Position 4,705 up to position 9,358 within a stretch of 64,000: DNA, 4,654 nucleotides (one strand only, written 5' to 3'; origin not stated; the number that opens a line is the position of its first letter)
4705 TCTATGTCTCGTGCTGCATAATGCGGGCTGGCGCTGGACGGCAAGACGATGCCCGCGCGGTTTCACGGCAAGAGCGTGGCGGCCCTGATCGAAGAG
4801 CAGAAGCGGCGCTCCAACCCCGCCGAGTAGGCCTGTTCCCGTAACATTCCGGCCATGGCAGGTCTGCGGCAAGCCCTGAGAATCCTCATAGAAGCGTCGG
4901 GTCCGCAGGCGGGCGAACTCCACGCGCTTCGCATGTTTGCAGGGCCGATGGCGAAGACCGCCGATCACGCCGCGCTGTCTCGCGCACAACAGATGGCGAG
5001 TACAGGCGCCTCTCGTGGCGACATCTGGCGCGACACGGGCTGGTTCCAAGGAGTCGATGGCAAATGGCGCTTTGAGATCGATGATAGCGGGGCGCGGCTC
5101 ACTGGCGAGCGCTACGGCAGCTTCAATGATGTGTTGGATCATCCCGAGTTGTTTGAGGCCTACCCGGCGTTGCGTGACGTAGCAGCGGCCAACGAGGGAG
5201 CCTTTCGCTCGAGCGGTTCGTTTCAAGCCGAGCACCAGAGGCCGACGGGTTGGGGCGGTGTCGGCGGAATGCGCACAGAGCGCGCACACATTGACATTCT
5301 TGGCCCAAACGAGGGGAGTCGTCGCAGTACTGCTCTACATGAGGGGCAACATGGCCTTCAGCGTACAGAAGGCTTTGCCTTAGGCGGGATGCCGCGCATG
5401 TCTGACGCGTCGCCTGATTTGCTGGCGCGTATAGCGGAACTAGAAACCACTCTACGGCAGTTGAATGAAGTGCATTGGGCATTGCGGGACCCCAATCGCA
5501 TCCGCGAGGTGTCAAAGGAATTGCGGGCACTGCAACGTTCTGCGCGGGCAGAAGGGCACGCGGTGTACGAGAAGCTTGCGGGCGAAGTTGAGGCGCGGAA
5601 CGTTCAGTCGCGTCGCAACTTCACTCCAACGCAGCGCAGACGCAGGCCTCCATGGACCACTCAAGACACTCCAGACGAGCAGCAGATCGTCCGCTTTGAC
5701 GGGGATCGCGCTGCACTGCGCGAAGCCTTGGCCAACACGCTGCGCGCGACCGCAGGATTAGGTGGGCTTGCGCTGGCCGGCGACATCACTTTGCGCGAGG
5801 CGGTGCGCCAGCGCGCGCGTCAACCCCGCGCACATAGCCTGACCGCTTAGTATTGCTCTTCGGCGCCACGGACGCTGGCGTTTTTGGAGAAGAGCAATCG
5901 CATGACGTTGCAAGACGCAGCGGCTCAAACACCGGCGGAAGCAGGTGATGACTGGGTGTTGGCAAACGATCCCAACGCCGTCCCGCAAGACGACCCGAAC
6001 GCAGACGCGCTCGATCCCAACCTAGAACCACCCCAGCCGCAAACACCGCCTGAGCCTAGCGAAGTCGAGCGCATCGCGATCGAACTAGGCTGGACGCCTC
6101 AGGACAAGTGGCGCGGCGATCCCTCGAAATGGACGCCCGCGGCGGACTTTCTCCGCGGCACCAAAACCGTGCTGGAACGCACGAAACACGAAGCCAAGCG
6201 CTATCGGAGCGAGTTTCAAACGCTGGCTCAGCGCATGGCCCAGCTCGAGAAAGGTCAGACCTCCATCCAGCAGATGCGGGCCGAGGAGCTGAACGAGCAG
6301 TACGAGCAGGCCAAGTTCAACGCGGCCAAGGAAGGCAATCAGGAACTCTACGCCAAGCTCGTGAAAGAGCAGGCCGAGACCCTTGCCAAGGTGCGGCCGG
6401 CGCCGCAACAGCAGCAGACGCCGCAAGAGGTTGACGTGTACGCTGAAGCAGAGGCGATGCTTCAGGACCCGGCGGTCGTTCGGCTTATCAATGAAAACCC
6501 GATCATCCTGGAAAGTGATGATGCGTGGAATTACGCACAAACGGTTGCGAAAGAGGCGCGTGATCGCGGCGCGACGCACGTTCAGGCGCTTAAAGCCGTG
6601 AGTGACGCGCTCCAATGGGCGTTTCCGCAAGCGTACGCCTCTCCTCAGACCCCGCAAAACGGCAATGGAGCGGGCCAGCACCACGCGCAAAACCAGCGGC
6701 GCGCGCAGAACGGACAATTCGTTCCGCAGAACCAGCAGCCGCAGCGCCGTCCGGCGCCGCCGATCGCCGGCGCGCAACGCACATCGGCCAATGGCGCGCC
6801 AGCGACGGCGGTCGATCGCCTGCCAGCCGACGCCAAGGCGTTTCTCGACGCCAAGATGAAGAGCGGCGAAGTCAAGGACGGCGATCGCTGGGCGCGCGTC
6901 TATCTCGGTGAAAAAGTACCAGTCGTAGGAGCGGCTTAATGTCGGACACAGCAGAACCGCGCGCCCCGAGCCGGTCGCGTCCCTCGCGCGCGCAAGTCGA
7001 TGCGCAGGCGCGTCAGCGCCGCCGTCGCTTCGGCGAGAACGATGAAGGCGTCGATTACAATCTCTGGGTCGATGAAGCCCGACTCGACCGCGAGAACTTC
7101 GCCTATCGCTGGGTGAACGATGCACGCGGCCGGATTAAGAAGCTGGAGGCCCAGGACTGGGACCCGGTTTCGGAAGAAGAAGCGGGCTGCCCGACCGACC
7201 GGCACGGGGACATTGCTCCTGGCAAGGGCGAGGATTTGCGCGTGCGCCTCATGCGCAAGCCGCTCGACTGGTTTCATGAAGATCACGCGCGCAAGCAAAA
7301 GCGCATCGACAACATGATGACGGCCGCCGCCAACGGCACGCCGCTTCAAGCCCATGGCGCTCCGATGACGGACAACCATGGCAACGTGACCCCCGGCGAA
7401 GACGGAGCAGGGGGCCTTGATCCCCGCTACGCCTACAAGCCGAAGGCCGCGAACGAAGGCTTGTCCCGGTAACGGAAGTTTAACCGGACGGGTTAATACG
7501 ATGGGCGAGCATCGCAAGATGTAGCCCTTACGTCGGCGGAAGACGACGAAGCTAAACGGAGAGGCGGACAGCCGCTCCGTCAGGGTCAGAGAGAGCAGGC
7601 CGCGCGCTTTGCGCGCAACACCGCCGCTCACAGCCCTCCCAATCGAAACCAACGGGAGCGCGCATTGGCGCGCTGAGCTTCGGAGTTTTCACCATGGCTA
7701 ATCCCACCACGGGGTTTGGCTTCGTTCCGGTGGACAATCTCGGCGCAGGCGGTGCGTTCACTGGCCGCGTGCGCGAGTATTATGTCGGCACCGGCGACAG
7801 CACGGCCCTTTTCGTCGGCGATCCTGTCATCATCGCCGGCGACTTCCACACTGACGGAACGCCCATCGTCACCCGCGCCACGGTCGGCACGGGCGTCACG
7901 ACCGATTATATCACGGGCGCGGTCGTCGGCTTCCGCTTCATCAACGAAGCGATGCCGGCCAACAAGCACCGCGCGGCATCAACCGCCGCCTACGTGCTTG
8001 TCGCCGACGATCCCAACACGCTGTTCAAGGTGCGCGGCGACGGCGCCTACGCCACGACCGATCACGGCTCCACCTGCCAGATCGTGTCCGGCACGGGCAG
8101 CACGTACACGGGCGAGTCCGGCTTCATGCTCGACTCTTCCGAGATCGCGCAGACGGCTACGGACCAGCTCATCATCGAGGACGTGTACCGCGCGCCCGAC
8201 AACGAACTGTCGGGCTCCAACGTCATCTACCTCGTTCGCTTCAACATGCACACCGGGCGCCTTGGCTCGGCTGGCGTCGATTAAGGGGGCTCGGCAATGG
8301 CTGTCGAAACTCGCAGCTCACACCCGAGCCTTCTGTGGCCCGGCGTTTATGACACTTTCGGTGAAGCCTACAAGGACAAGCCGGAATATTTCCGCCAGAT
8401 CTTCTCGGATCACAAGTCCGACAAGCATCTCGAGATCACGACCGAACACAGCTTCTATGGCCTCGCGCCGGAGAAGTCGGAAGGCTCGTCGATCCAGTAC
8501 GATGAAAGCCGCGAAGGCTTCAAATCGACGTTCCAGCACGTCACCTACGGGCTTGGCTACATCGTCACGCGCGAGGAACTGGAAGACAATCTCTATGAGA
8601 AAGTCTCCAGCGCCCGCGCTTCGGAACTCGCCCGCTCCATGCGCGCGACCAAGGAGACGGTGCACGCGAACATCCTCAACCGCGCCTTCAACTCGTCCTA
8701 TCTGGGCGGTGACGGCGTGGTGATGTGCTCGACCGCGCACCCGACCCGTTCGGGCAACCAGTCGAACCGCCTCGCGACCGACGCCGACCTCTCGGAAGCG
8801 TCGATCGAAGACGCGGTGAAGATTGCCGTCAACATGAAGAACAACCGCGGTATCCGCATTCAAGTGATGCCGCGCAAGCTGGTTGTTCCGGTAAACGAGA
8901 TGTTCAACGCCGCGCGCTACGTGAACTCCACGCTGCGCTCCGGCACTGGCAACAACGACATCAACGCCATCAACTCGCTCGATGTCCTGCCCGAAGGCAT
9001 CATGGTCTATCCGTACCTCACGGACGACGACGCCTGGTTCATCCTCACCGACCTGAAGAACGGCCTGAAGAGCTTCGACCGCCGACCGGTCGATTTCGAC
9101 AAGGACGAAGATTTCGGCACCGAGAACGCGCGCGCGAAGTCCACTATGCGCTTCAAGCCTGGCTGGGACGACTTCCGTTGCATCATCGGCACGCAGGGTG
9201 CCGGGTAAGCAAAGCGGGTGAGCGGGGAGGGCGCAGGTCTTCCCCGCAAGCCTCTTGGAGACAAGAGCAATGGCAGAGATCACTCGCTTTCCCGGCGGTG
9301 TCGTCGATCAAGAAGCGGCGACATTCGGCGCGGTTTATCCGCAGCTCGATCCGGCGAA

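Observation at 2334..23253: A short LR(R/Q/E)AL helix recurs at the termini of seven virion-module ORFs, conserved as peptide rather than as DNA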

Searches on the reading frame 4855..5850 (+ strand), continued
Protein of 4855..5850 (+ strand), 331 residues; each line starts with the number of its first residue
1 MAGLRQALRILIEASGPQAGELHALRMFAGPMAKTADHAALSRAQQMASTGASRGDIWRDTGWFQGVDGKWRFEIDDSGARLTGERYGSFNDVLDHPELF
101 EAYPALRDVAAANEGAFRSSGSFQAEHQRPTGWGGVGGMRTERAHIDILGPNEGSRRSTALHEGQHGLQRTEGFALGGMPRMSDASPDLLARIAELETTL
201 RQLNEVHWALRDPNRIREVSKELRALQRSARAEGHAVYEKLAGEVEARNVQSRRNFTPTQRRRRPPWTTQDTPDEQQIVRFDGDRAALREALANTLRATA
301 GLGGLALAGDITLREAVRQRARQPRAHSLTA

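Call 89: predict_structure(alignment_id=A4)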
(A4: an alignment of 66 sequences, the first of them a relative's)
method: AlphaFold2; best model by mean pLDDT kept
length: 331 residues; sequences in the alignment: 66
mean_pLDDT: 84.7   pTM: 0.75
mean pLDDT of the five models: 84.7, 84.5, 83.8, 82.8, 82.7
residues with pLDDT >= 90: 222; 70-90: 41; 50-70: 38; < 50: 30
segments of 3 or more residues with pLDDT < 50: 15-25, 303-311, 324-331
pLDDT, mean of each block of 10 residues (from residue 1): 73 45 59 95 97 97 96 92 97 97 97 98 96 94 98 97 97 92 77 91 92 94 94 93 96 90 94 92 59 60 42 61 48 37
secondary structure, 60 per line:
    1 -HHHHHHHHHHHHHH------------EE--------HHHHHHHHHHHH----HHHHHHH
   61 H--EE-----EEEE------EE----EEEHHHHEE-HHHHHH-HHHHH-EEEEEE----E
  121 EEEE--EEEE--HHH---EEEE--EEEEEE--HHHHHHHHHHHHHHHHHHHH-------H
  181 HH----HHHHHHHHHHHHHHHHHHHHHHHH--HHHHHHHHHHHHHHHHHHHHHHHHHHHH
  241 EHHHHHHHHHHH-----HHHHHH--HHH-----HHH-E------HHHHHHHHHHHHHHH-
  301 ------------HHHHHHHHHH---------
elements in order: H2-15 H38-49 H54-61 E71-74 E87-89 H90-93 H97-102 H104-108 E110-115 E120-124 E127-130 E139-142 E145-150 H153-172 H187-210 H213-240 H242-252 H258-263 H285-299 H313-322

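Call 92: fold_search(model_id=the predicted structure, library=pdb)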
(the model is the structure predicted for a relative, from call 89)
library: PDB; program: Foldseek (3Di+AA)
matches with E <= 10: 134; with E <= 0.001: 0
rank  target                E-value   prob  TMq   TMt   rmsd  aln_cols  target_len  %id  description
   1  7ap2                  2.2e-01  0.25  0.14  0.06  19.1       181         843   17  Neisseria gonorrhoeae Leucyl-tRNA Synthetase in Complex with Compound LeuS7HMDDA (released 2020-10-28)
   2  6ykk                  3.3e-01  0.21  0.14  0.06  20.2       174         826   16  Neisseria gonorrhoeae Leucyl-tRNA Synthetase in Complex with Compound 15 (released 2020-12-02)
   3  6ykx                  4.1e-01  0.20  0.14  0.06  19.5       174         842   16  Neisseria gonorrhoeae Leucyl-tRNA Synthetase in Complex with Compound 11j (released 2020-12-02)
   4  6q8c                  4.4e-01  0.20  0.14  0.06  18.7       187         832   16  Neisseria gonorrhoeae Leucyl-tRNA Synthetase in Complex with 5'-O-(N-(L-Leucyl)-Sulfamoyl)Uridine (released 2019-04-17)
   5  6ykl                  4.6e-01  0.16  0.14  0.06  19.4       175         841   17  Neisseria gonorrhoeae Leucyl-tRNA Synthetase in Complex with Compound 11k (released 2020-12-02)
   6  7yp8                  4.9e-01  0.33  0.15  0.06  15.0       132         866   17  Neisseria gonorrhoeae Leucyl-tRNA Synthetase in Complex with Leucyl-sulfamoyl 3-deazaadenosine (released 2024-02-07)
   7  6q8b                  4.9e-01  0.16  0.15  0.06  19.2       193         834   16  Neisseria gonorrhoeae Leucyl-tRNA Synthetase in Complex with 5'-O-(N-(L-Leucyl)-Sulfamoyl)N3-methyluridine (released 2019-04-17)
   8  7nu5                  4.9e-01  0.16  0.14  0.06  19.1       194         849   14  Crystal Structure of Neisseria gonorrhoeae LeuRS in Complex with L-leucine (released 2022-08-31)
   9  6yku                  5.8e-01  0.21  0.15  0.06  18.1       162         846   17  Neisseria gonorrhoeae Leucyl-tRNA Synthetase in Complex with Compound 11f (released 2020-12-02)
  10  3zjv_A                6.1e-01  0.18  0.14  0.06  17.4       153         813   12  Ternary complex of E .coli leucyl-tRNA synthetase, tRNA(Leu) and the benzoxaborole AN3213 in the editing conformation (released 2013-04-17)
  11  6q89                  6.1e-01  0.15  0.15  0.06  19.8       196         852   17  Neisseria gonorrhoeae Leucyl-tRNA Synthetase in Complex with the Intermediate Analog 5'-O-(N-(L-Leucyl)-Sulfamoyl)Adenos (released 2019-04-17)
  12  8pot_A                6.5e-01  0.18  0.15  0.06  16.9       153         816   10  Ternary complex of E. coli leucyl-tRNA synthetase, tRNA(leu) and the benzoxaborole cmpd9 in the editing conformation (released 2024-06-12)
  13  6yko                  7.3e-01  0.16  0.14  0.06  18.3       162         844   17  Neisseria gonorrhoeae Leucyl-tRNA Synthetase in Complex with Compound 11a (released 2020-12-02)
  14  7nu8                  7.7e-01  0.25  0.15  0.06  14.8       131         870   16  Crystal Structure of Neisseria gonorrhoeae LeuRS in Complex with the Reaction Intermediate Leu-AMP (released 2022-08-31)
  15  6q8a                  7.7e-01  0.23  0.15  0.06  15.0       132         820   17  Neisseria gonorrhoeae Leucyl-tRNA Synthetase in Complex with 5'-O-(N-(L-Leucyl)-Sulfamoyl)Cytidine (released 2019-04-17)
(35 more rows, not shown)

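Call 93: find_encoding_contigs(protein=P0053, flank=10000, max_places=1)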
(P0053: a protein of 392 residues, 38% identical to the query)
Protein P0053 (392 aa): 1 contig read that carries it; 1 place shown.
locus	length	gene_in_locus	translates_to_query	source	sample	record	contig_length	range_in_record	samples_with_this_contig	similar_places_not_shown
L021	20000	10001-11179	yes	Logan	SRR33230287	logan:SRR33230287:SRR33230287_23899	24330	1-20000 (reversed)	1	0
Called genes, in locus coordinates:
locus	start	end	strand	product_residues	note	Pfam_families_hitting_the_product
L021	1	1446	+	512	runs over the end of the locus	-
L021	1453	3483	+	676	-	PF16510:P22_portal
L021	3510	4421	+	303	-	-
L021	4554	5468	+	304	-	-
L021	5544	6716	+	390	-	PF11651:P22_CoatProtein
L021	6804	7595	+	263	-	PF13392:HNH_3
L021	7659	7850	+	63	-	-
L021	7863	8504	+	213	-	PF24175:SU10_adaptor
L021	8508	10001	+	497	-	-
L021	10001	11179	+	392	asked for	PF18838:LPD23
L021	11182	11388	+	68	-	-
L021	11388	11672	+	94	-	-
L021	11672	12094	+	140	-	-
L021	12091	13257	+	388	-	-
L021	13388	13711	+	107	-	-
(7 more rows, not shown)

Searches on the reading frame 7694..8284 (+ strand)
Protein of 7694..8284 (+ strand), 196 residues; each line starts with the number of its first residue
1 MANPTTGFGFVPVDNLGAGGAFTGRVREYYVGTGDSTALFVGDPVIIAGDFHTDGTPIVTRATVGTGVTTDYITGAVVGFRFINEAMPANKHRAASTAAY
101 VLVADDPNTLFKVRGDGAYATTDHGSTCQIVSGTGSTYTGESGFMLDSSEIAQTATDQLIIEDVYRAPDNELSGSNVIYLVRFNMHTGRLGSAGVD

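Call 8: search_protein_families(library=phrogs, proteins=[window:7694-8284:+], max_evalue=0.001)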
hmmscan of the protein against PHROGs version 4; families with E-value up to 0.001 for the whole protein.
window:7694-8284:+ (196 aa): 1 family
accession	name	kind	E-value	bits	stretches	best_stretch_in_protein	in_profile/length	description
phrog_37556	-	unknown function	4.1e-12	47.3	1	1-186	1-179/187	-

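Call 9: search_protein_families(library=pfam, proteins=[window:7694-8284:+], max_evalue=0.01)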
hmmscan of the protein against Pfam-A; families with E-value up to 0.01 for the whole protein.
window:7694-8284:+ (196 aa): 0 families

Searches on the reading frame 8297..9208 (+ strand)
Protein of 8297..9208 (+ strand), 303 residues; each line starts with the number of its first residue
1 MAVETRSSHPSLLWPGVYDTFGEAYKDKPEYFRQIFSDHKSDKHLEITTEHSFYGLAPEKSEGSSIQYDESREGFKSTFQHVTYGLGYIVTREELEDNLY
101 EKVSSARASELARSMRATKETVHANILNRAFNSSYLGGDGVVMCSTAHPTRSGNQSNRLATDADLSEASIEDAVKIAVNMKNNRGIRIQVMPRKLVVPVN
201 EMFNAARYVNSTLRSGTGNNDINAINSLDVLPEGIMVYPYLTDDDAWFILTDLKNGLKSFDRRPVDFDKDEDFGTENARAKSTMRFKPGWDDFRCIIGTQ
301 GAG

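Call 8: search_protein_families(library=phrogs, proteins=[window:8297-9208:+], max_evalue=0.001)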
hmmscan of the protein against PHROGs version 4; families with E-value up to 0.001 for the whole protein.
window:8297-9208:+ (303 aa): 3 families
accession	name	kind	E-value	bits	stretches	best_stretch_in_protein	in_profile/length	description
phrog_371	-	head and packaging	2.2e-11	44.6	1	16-159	15-158/303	major head protein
phrog_4523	-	head and packaging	1.2e-09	38.5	1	2-252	354-589/644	major head and protease protein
phrog_133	-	head and packaging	3.2e-08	33.7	1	13-252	387-614/668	head maturation protease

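Call 9: search_protein_families(library=pfam, proteins=[window:8297-9208:+], max_evalue=0.01)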
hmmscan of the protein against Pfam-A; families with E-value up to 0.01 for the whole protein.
window:8297-9208:+ (303 aa): 2 families
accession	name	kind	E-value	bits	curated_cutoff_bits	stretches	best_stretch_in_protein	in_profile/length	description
PF25209.1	Phage_capsid_4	-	2.9e-10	41.3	27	1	63-276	57-231/262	Phage capsid protein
PF10124.15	Mu-like_gpT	-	4.9e-07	29.8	20.1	1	161-223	216-278/289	Mu-like prophage major head subunit gpT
